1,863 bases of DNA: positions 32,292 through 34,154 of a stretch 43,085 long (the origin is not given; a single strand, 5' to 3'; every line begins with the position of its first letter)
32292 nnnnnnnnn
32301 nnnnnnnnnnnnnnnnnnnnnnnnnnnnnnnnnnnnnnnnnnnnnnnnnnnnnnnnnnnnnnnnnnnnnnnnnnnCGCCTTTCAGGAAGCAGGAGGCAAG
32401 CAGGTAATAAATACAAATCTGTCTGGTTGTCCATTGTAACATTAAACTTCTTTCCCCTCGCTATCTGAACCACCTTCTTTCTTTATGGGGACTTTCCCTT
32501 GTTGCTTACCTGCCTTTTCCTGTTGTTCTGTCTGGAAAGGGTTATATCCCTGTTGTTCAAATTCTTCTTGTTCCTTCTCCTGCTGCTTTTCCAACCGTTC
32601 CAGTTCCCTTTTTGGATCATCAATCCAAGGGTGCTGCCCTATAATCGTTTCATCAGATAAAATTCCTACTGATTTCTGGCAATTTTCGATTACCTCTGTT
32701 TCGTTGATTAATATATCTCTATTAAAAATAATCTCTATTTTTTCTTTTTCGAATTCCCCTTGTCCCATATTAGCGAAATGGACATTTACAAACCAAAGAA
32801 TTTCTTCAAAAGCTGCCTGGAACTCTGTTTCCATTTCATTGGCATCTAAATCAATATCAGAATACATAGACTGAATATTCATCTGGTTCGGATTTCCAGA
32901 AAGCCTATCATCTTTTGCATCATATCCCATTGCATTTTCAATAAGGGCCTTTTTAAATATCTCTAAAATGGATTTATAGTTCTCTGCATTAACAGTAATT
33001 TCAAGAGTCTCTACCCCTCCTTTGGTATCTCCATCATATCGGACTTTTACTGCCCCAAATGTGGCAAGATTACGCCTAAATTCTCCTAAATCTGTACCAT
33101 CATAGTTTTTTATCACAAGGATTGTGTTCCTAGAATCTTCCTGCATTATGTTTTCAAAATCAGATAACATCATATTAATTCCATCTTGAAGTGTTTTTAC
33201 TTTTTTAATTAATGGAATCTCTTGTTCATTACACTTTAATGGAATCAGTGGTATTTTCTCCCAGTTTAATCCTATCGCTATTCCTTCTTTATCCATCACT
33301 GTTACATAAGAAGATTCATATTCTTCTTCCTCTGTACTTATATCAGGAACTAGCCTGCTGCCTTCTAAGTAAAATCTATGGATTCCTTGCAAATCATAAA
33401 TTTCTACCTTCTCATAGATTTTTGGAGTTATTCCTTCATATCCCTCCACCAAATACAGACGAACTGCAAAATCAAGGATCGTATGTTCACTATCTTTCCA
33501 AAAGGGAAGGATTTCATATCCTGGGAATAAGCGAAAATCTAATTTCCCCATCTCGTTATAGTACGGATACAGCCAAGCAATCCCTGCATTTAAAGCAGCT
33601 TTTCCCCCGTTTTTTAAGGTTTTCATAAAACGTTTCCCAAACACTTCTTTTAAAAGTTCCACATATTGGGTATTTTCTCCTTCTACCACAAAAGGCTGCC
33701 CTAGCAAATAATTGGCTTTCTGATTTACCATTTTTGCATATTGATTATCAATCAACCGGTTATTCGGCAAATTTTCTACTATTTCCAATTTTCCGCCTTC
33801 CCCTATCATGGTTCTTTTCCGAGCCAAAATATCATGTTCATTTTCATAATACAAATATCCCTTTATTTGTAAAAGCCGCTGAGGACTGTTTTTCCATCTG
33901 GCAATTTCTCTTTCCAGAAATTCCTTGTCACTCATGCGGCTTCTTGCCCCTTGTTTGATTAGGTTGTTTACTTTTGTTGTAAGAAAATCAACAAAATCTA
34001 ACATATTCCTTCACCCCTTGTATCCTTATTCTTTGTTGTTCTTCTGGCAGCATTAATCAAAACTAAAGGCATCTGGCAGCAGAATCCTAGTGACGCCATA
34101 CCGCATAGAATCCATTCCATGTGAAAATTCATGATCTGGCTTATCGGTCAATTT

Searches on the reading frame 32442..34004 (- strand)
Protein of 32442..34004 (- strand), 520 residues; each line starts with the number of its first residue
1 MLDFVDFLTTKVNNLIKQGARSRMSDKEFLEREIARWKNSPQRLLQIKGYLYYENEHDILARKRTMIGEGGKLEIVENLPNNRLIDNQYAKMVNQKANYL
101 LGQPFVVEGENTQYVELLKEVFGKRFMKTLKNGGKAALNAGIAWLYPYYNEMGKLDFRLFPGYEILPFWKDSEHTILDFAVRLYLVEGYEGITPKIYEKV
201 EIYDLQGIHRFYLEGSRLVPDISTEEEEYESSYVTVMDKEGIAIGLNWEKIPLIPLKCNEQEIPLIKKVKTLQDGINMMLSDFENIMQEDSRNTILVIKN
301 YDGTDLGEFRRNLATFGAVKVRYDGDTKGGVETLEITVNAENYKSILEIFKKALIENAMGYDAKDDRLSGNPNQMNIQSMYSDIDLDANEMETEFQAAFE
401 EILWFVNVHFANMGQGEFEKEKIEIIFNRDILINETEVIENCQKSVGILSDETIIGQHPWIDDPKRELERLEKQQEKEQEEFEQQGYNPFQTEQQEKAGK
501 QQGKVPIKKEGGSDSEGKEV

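Call 53: search_protein_families(library=phrogs, proteins=[window:32442-34004:-], max_evalue=0.00001)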
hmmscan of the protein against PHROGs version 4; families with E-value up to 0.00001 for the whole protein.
window:32442-34004:- (520 aa): 3 families
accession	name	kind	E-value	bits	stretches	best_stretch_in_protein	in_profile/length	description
phrog_64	-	head and packaging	2.2e-110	370.7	1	20-508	70-524/547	portal protein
phrog_9064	-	head and packaging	1.7e-54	185.8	1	266-488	4-219/228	portal protein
phrog_8418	-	head and packaging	1.7e-10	42.1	1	412-497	35-122/136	portal protein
